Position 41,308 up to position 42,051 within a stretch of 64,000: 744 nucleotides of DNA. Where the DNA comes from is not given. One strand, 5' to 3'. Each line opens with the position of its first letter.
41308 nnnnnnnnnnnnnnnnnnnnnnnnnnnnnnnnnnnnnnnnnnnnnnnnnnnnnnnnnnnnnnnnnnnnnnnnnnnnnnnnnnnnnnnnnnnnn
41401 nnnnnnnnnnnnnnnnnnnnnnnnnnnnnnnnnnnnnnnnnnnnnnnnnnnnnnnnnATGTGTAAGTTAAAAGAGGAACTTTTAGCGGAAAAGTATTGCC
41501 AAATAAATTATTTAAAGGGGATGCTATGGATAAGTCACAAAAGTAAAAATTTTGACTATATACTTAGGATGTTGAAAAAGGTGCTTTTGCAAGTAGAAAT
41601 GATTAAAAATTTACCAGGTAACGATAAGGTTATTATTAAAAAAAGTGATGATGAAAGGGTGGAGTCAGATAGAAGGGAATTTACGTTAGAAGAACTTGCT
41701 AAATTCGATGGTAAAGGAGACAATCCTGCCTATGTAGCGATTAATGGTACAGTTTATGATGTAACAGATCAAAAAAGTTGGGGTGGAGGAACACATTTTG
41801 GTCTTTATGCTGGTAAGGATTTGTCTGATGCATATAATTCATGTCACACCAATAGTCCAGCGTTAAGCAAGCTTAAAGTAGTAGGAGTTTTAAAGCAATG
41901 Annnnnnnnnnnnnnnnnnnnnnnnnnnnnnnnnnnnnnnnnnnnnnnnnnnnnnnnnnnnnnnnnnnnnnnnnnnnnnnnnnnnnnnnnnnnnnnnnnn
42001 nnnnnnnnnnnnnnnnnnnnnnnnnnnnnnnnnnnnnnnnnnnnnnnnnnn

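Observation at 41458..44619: Compact cytoplasmic-type [NiFe]-hydrogenase cluster led by a cytochrome b5-like domain gene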

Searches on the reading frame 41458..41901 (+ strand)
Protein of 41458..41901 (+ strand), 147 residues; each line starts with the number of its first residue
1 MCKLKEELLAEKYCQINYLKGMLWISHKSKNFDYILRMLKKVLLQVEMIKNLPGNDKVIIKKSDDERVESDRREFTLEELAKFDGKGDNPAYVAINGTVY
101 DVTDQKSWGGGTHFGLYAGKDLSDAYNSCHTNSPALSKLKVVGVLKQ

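Call 3: search_protein_families(library=pfam, proteins=[window:41458-41901:+], max_evalue=0.01)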
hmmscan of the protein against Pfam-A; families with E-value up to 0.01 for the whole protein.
window:41458-41901:+ (147 aa): 1 family
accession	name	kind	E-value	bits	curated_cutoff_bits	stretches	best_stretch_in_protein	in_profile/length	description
PF00173.33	Cyt-b5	-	9.4e-12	45.2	23.7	1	76-143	1-71/74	Cytochrome b5-like Heme/Steroid binding domain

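Call 4: search_protein_families(library=ncbifam, proteins=[window:41458-41901:+], max_evalue=0.01)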
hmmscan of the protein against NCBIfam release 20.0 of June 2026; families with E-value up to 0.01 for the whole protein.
window:41458-41901:+ (147 aa): 0 families

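Call 9: find_homologous_proteins(query=window:41458-41901:+)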
Query window:41458-41901:+ (147 aa): 144 proteins with E <= 0.001 among 256 candidates; the best 120 are listed.
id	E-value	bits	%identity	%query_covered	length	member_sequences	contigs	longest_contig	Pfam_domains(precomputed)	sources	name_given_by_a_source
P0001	1.7e-93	328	100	100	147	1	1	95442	PF00173.34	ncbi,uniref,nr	ncbi:hypothetical protein CPJCM30710_17160 [Clostridium polyendosporum]|uniref:Cytochrome b5 heme-bi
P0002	9.1e-69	248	78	100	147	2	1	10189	PF00173.34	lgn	-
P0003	1.7e-67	244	78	100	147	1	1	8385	PF00173.34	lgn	-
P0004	5.9e-26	109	63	51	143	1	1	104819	PF00173.34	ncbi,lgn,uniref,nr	ncbi:cytochrome b5 domain-containing protein [Marinisporobacter balticus]|uniref:Putative heme/stero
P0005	7.2e-26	109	47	90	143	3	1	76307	PF00173.34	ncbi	-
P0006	5.1e-25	106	51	71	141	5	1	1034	PF00173.34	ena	-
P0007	7.5e-25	106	60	53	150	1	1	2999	PF00173.34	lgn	-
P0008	1.6e-24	105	56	59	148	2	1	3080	PF00173.34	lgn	-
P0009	1.7e-24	104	61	52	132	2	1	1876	PF00173.34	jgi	jgi:predicted heme/steroid binding protein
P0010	2.3e-24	104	63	54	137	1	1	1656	PF00173.34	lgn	-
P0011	2.5e-24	104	60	56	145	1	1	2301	PF00173.34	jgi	-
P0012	2.5e-24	104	59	54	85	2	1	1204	PF00173.34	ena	-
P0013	3.0e-24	104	51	69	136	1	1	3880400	PF00173.34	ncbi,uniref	ncbi:cytochrome b5 domain-containing protein [Alloiococcus sp. CFN-8]|uniref:cytochrome b5 domain-co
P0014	4.3e-24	103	62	53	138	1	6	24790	PF00173.34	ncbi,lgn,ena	-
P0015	7.8e-24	102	64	51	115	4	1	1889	PF00173.34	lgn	-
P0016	8.1e-24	102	44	97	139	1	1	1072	PF00173.34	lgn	-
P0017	1.1e-23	102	59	53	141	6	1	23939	PF00173.34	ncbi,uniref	ncbi:cytochrome b5 domain-containing protein [Anaerosolibacter sp.]|uniref:cytochrome b5 domain-cont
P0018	1.2e-23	102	54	61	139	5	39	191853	PF00173.34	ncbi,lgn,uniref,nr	uniref:HypQ3 n=1 Tax=Clostridium acetobutylicum TaxID=1488 RepID=Q9AMN3_CLOAT|nr:HypQ3 [Clostridium 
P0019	1.9e-23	101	41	90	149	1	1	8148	PF00173.34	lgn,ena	-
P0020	2.5e-23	101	63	51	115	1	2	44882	PF00173.34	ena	-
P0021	3.2e-23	100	56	59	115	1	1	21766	PF00173.34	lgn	-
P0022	3.6e-23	100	60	53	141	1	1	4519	PF00173.34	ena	-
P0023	3.7e-23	100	60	58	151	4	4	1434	PF00173.34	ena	-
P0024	4.0e-23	100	63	51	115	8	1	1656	PF00173.34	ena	-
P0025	4.4e-23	100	40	95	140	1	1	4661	PF00173.34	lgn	-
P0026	4.4e-23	100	41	89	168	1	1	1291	PF00173.34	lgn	-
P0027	5.0e-23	100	40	100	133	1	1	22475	PF00173.34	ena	-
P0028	5.5e-23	100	64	51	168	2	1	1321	PF00173.34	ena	-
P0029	8.1e-23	99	58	53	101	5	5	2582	PF00173.34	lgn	-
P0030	1.1e-22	99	45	81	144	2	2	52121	PF00173.34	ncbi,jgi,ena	jgi:predicted heme/steroid binding protein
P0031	1.4e-22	98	43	100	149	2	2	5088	PF00173.34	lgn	-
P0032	2.6e-22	97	57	52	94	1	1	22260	PF00173.34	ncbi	-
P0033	3.7e-22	97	46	75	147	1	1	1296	PF00173.34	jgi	-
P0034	3.8e-22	97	55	59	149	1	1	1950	PF00173.34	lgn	-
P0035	3.9e-22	97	41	88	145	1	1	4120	PF00173.34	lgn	-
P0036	6.7e-22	96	62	52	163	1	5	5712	PF00173.34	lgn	-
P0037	6.8e-22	96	56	57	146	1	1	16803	PF00173.34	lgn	-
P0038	8.1e-22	96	62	50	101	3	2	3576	PF00173.34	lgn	-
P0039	8.8e-22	96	57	59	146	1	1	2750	PF00173.34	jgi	jgi:predicted heme/steroid binding protein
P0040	1.2e-21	95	61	52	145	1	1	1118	PF00173.34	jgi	jgi:predicted heme/steroid binding protein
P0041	1.3e-21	95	55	59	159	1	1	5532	PF00173.34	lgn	-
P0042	1.6e-21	95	60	52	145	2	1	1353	PF00173.34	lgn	-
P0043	1.7e-21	95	59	51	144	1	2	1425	PF00173.34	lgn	-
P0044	2.0e-21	94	54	59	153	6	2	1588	PF00173.34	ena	-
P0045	2.0e-21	94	62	51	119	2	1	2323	PF00173.34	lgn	-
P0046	2.1e-21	94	61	52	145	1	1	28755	PF00173.34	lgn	-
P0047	2.6e-21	94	53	57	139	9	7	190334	PF00173.34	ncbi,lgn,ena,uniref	ncbi:cytochrome b5 domain-containing protein [Clostridium sp.]|uniref:cytochrome b5 domain-containin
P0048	2.7e-21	94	39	94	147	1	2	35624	PF00173.34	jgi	-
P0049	3.0e-21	94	54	61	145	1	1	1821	PF00173.34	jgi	jgi:predicted heme/steroid binding protein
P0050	3.2e-21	94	49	61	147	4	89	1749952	PF00173.34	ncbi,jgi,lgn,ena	ncbi:MAG: cytochrome b5 domain-containing protein [Clostridia bacterium]|jgi:predicted heme/steroid 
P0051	3.7e-21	94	59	51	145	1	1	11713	PF00173.34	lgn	-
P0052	3.7e-21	94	51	61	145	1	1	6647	PF00173.34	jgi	jgi:predicted heme/steroid binding protein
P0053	3.7e-21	94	49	59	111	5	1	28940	PF00173.34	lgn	-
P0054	4.1e-21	93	50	74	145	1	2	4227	PF00173.34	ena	-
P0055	4.2e-21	93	40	97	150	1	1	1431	PF00173.34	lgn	-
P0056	5.0e-21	93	52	61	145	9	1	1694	PF00173.34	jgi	jgi:predicted heme/steroid binding protein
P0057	5.1e-21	93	59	51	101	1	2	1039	PF00173.34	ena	-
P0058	6.8e-21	93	62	51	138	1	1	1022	PF00173.34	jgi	jgi:predicted heme/steroid binding protein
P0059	7.1e-21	93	48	72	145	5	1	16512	PF00173.34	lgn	-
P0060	7.2e-21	93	46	72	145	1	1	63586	PF00173.34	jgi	-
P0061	9.7e-21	92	53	59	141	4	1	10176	PF00173.34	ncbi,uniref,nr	ncbi:cytochrome b5 domain-containing protein [Clostridium sp. A1-XYC3]|uniref:Cytochrome b5 domain-c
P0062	1.1e-20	92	55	59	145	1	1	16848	PF00173.34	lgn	-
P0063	1.4e-20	92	55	55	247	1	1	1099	PF00173.34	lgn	-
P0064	1.7e-20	92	60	52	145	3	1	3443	PF00173.34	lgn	-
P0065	1.9e-20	91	56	52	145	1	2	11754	PF00173.34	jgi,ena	-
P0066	1.9e-20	91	61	50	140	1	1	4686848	PF00173.34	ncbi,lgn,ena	-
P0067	2.1e-20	91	52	61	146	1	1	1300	PF00173.34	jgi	-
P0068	2.3e-20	91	50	69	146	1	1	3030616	PF00173.34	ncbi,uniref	ncbi:cytochrome b5 domain-containing protein [Haloimpatiens sp. FM7315]|uniref:cytochrome b5 domain-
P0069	2.4e-20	91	49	63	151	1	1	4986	PF00173.34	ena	-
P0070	2.9e-20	91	49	74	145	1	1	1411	PF00173.34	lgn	-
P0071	3.0e-20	91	57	50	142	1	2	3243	PF00173.34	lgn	-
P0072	4.0e-20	90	43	78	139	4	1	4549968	PF00173.34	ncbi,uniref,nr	ncbi:cytochrome b5 domain-containing protein [Clostridium kluyveri]|uniref:cytochrome b5 domain-cont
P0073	4.3e-20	90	53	59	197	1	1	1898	PF00173.34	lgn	-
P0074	4.6e-20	90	43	79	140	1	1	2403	PF00173.34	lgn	-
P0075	5.2e-20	90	49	59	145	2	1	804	PF00173.34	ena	-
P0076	7.1e-20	89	39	98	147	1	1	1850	PF00173.34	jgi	jgi:predicted heme/steroid binding protein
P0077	8.9e-20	89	53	59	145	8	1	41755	PF00173.34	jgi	jgi:predicted heme/steroid binding protein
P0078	9.1e-20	89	51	59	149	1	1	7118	PF00173.34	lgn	-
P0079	9.5e-20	89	61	48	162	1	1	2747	PF00173.34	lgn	-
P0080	1.3e-19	89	54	47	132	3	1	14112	PF00173.34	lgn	-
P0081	1.3e-19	89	44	77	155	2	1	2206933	PF00173.34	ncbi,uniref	ncbi:hypothetical protein GCM10008905_09830 [Clostridium malenominatum]|uniref:Cytochrome b5 heme-bi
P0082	1.7e-19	88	55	52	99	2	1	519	PF00173.34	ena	-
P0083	1.7e-19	88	47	68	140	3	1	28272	PF00173.34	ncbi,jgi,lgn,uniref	ncbi:cytochrome b5 domain-containing protein [Clostridium sp.]|jgi:predicted heme/steroid binding pr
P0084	2.6e-19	88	50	55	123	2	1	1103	PF00173.34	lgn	-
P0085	4.2e-19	87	65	40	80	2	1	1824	PF00173.34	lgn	-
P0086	4.4e-19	87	43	74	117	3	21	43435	PF00173.34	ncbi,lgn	-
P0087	5.8e-19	87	59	50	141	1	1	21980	PF00173.34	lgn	-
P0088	5.9e-19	86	58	51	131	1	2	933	PF00173.34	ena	-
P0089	6.0e-19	86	48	62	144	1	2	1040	PF00173.34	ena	-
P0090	6.8e-19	86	57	52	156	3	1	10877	PF00173.34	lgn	-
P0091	6.8e-19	86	52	52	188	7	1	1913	PF00173.34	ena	-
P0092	1.0e-18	86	56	50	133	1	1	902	PF00173.34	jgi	-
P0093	1.1e-18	86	55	52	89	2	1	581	PF00173.34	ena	-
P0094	1.3e-18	85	50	55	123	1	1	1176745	PF00173.34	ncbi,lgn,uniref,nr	ncbi:cytochrome b5 domain-containing protein [Clostridium hydrogenum]|uniref:cytochrome b5 domain-co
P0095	1.4e-18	85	53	52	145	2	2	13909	PF00173.34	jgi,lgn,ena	-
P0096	1.6e-18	85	57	51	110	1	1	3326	PF00173.34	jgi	jgi:predicted heme/steroid binding protein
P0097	1.6e-18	85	59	51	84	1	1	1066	PF00173.34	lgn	-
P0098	1.8e-18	85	46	70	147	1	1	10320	PF00173.34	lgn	-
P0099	2.3e-18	85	53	54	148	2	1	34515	PF00173.34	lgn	-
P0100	3.0e-18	84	49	54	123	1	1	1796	PF00173.34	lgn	-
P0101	3.1e-18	84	59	50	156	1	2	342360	PF00173.34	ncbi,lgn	-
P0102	3.3e-18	84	37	98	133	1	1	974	PF00173.34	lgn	-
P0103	4.0e-18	84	43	78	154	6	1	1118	PF00173.34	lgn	-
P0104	4.1e-18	84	38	98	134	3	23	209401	PF00173.34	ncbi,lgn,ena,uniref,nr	ncbi:hypothetical protein BH721_09075 [Clostridium baratii]|uniref:Steroid-binding protein n=1 Tax=C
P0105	4.5e-18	84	58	53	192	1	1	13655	PF00173.34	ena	-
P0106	4.7e-18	84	53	51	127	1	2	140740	PF00173.34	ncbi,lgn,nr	ncbi:MAG: steroid-binding protein [Firmicutes bacterium]|nr:steroid-binding protein [Bacillota bacte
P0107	5.1e-18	83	62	50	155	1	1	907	PF00173.34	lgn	-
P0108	5.2e-18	83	54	51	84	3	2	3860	PF00173.34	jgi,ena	-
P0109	5.7e-18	83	38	98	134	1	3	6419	PF00173.34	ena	-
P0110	5.8e-18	83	51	60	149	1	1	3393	PF00173.34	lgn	-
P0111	6.4e-18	83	54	52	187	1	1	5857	PF00173.34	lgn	-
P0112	7.2e-18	83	37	98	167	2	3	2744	PF00173.34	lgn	-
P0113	8.6e-18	83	42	69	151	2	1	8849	PF00173.34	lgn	-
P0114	9.2e-18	83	52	52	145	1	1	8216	PF00173.34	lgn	-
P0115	1.1e-17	82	51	51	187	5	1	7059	PF00173.34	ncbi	ncbi:MAG TPA: cytochrome b5 domain-containing protein [Clostridium sp.]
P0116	1.1e-17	82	54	51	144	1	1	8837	PF00173.34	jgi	jgi:predicted heme/steroid binding protein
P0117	1.8e-17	82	54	50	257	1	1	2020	PF00173.34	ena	-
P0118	2.4e-17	81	54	52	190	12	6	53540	PF00173.34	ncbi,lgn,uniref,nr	ncbi:cytochrome b5 domain-containing protein [Clostridium botulinum]|uniref:cytochrome b5 domain-con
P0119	2.4e-17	81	55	50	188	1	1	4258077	PF00173.34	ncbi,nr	ncbi:cytochrome b5 [Clostridium beijerinckii]|nr:cytochrome b5 [Clostridium beijerinckii]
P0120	2.4e-17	81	50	58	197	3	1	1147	PF00173.34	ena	-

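Call 19: find_related_loci(query=A1, collection=genome_contigs, flank=10000)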
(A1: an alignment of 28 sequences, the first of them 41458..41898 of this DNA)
Query A1 (147 aa) in genome_contigs; peptide patterns used: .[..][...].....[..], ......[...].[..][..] (x = any residue, [..] = any of these).
411 stretches matched a pattern; 362 encode a relative of the query (tblastn E <= 1e-3); the best 80 are kept; 80 distinct loci.
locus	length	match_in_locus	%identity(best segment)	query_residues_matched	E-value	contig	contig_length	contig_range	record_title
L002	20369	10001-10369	48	15-147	4e-31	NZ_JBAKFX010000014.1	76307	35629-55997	Dethiothermospora halolimnae strain SD1 NODE_14_length_76307_cov_209.393056, whole genome shotgun sequence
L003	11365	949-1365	42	1-146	1e-30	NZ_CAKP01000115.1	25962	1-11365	Caloramator australicus RC3, whole genome shotgun sequence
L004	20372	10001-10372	43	15-147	2e-30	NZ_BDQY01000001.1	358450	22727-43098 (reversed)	Tepidibacter mesophilus strain JCM 16806 NODE_1, whole genome shotgun sequence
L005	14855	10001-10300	50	44-146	4e-30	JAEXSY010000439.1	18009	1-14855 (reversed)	MAG: Bacillota bacterium isolate OH_HBrB_329 k127_903792, whole genome shotgun sequence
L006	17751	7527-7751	63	73-147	2e-30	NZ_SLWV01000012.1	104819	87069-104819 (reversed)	Marinisporobacter balticus strain DSM 102940 Ga0310545_112, whole genome shotgun sequence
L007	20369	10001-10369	43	15-146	1e-29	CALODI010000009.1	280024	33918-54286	MAG: uncultured Peptostreptococcaceae bacterium isolate LOGT_bin.0128 genome assembly, contig: contig_7765, whole genome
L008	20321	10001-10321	48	33-147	2e-29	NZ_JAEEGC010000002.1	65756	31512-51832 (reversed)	Clostridium thailandense strain PL3 NG-25456_PL3_lib407054_6879_1_1_contig_2, whole genome shotgun sequence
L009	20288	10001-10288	53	48-146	2e-29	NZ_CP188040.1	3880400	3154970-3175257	Alloiococcus sp. CFN-8 chromosome, complete genome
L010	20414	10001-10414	42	4-145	5e-29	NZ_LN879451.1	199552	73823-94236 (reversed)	Desnuesiella massiliensis strain mt10, whole genome shotgun sequence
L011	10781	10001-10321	45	28-143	3e-29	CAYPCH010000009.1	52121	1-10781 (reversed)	MAG TPA_asm: uncultured Oscillospiraceae bacterium isolate binchicken_co39_591 genome assembly, contig: NODE_1435_length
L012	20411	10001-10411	41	2-147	1e-28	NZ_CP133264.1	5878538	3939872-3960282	Clostridium sp. OS1-26 chromosome, complete genome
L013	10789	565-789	61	72-146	3e-28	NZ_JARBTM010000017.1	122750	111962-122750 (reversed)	MAG: Anaerosolibacter sp. isolate L_E1_T20_C_bin.128 scaffold_644, whole genome shotgun sequence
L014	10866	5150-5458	48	38-147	1e-28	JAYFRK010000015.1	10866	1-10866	MAG: Clostridium sp. isolate CA_81 c_CA_000000004221, whole genome shotgun sequence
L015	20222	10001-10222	59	73-146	1e-28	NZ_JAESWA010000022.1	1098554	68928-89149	Clostridium paridis strain YIM B02565 GCM70020046_22, whole genome shotgun sequence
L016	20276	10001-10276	53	59-147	5e-28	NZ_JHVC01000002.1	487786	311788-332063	Clostridium lundense DSM 17049 T514DRAFT_scaffold00002.2_C, whole genome shotgun sequence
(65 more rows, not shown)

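Call 25: find_encoding_contigs(protein=P0002, flank=6000, max_places=3)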
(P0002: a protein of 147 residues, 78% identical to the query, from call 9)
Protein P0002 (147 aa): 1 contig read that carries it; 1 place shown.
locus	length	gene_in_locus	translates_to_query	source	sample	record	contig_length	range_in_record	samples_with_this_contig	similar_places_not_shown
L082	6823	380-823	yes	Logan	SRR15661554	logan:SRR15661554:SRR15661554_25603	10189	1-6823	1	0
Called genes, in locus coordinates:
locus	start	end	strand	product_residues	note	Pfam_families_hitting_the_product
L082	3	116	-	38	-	?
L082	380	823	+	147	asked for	PF00173:Cyt-b5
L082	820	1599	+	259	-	PF01058:Oxidored_q6, PF14720:NiFe_hyd_SSU_C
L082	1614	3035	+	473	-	PF00374:NiFeSe_Hases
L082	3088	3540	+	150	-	PF01750:HycI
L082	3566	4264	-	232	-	PF00149:Metallophos, PF12850:Metallophos_2, PF14582:Metallophos_3 (faint)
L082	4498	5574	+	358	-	PF01321:Creatinase_N, PF00557:Peptidase_M24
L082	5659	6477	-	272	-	PF01048:PNP_UDP_1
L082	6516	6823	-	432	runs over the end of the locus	PF01676:Metalloenzyme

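Call 43: predict_structure(alignment_id=A1)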
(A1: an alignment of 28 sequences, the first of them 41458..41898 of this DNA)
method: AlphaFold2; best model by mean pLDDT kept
length: 147 residues; sequences in the alignment: 28
mean_pLDDT: 86.2   pTM: 0.52
mean pLDDT of the five models: 86.2, 82.5, 81.3, 81.2, 79.8
residues with pLDDT >= 90: 86; 70-90: 40; 50-70: 13; < 50: 8
segments of 3 or more residues with pLDDT < 50: 61-66
pLDDT, mean of each block of 10 residues (from residue 1): 80 96 92 95 93 68 48 91 93 95 90 90 90 80 93
secondary structure, 60 per line:
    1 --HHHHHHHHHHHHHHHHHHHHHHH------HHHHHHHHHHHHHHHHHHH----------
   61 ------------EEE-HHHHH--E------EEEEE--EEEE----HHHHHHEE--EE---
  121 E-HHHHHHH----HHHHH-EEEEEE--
elements in order: H3-25 H32-50 E73-75 H77-81 E91-95 E98-101 H106-111 H123-129 H134-138 E140-145

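Call 45: search_solved_structures(query=A1, max_evalue=1, show_alignments=3)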
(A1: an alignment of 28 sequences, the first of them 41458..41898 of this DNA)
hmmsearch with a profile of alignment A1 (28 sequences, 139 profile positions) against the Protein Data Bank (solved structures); distinct sequences matched with E-value up to 1: 50.
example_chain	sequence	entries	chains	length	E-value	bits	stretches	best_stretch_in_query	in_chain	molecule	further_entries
6nzx_A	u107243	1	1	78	1.2e-23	86.8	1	65-138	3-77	Cytochrome B5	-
6vz6_A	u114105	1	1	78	5e-19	71.8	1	65-138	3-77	Cytochrome b5-domain protein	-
1t0g_A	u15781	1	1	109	1.3e-11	47.7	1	60-122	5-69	cytochrome b5 domain-containing protein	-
1j03_A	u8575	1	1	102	4.8e-11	46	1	66-122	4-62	putative steroid binding protein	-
4x8y_A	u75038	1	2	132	3.4e-05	27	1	66-119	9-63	Membrane-associated progesterone receptor component 1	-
4b8n_A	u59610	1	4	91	0.00011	25.4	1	58-124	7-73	CYTOCHROME B5-HOST ORIGIN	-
3lf5_A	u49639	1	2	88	0.0035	20.5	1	66-132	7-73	Cytochrome b5 reductase 4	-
1sh4_A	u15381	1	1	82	0.0039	20.3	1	65-137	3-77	Cytochrome b5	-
3ks0_A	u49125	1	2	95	0.0039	20.3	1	81-126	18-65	Cytochrome b2, mitochondrial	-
5xe4_A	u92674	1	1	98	0.012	18.7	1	59-121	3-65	Cytochrome b5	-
1bfx_A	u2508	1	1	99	0.019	18.1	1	58-137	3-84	CYTOCHROME B5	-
1i87_A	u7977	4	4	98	0.024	17.8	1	59-137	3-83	CYTOCHROME B5 | APOCYTOCHROME B5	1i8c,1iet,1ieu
2ibj_A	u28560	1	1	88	0.025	17.7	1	62-137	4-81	Cytochrome b5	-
1szf_A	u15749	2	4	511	0.044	16.9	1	81-125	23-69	Cytochrome b2, mitochondrial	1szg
1sze_A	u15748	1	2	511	0.045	16.9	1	81-125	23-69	Cytochrome b2, mitochondrial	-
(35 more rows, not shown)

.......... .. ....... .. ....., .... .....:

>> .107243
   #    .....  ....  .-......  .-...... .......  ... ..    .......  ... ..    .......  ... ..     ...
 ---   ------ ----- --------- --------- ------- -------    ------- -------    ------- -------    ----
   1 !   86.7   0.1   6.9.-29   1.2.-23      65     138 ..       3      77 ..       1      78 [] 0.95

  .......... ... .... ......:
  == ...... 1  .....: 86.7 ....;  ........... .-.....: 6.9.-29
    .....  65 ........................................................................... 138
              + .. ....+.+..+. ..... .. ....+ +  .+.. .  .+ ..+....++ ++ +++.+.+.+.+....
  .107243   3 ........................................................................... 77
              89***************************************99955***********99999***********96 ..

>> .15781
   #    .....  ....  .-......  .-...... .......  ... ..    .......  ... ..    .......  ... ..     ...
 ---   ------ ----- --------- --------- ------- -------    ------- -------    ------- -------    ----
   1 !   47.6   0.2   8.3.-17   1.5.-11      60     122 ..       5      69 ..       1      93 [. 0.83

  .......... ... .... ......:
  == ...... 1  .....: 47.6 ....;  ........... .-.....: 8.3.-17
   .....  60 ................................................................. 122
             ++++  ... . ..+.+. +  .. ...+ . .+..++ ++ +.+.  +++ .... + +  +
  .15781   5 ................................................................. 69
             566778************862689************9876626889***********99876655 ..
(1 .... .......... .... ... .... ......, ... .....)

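Call 47: fold_search(model_id=the predicted structure, library=pdb)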
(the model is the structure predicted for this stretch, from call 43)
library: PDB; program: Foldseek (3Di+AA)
matches with E <= 10: 227; with E <= 0.001: 11
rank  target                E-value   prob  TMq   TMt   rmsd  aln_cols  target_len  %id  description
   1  6nzx                  2.9e-08  1.00  0.47  0.88   1.6        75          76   48  Hadesarchaea YNP_N21 cytochrome b5 domain protein (KUO41884.1) (released 2019-03-06)
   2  6vz6                  3.3e-07  1.00  0.46  0.83   1.9        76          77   41  Methanococcoides burtonii cytochrome b5 domain protein (WP 011499504.1) (released 2020-03-11)
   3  3lf5_A                1.8e-04  1.00  0.41  0.65   3.7        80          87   28  Structure of Human NADH cytochrome b5 oxidoreductase (Ncb5or) b5 Domain to 1.25A Resolution (released 2010-07-14)
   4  1t0g_MODEL_1_A        2.6e-04  1.00  0.42  0.54   4.8       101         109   32  Hypothetical protein At2g24940.1 from Arabidopsis thaliana has a cytochrome b5 like fold (released 2004-04-13)
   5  4x8y_A                4.6e-04  1.00  0.43  0.55   5.9       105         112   26  Crystal structure of human PGRMC1 cytochrome b5-like domain (released 2016-03-23)
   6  3ozz                  6.3e-04  1.00  0.42  0.70   3.2        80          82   26  Structure of a cytochrome b5 core-swap mutant (released 2011-09-14)
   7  3mus_A                7.6e-04  1.00  0.41  0.67   3.2        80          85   25  2A Resolution Structure of Rat Type B Cytochrome b5 (released 2011-04-13)
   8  1eue_A                8.6e-04  1.00  0.42  0.67   3.1        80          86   25  RAT OUTER MITOCHONDRIAL MEMBRANE CYTOCHROME B5 (released 2001-04-04)
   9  8tgb_B                9.2e-04  1.00  0.41  0.56   3.0        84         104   25  Crystal structure of root lateral formation protein (RLF) b5-domain from Oryza sativa (released 2023-12-13)
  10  1b5m                  9.2e-04  1.00  0.40  0.66   3.4        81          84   26  RAT OUTER MITOCHONDRIAL MEMBRANE CYTOCHROME B5 (released 1997-03-12)
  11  1cyo                  9.2e-04  1.00  0.38  0.59   3.2        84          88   26  BOVINE CYTOCHROME B(5) (released 1994-11-30)
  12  1lj0_A                1.2e-03  1.00  0.42  0.67   3.2        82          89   22  Structure of quintuple mutant of the rat outer mitocondrial cytochrome b5. (released 2002-11-20)
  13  8tgb_A                1.2e-03  1.00  0.40  0.53   3.1        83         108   26  Crystal structure of root lateral formation protein (RLF) b5-domain from Oryza sativa (released 2023-12-13)
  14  1icc_C                1.3e-03  1.00  0.39  0.66   2.8        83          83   24  RAT OUTER MITOCHONDRIAL MEMBRANE CYTOCHROME B5 (released 2001-09-19)
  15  1awp_A                1.3e-03  1.00  0.41  0.66   3.2        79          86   25  RAT OUTER MITOCHONDRIAL MEMBRANE CYTOCHROME B5 (released 1998-10-28)
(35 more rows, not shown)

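Call 78: find_encoding_contigs(protein=P0001, flank=10000, max_places=2)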
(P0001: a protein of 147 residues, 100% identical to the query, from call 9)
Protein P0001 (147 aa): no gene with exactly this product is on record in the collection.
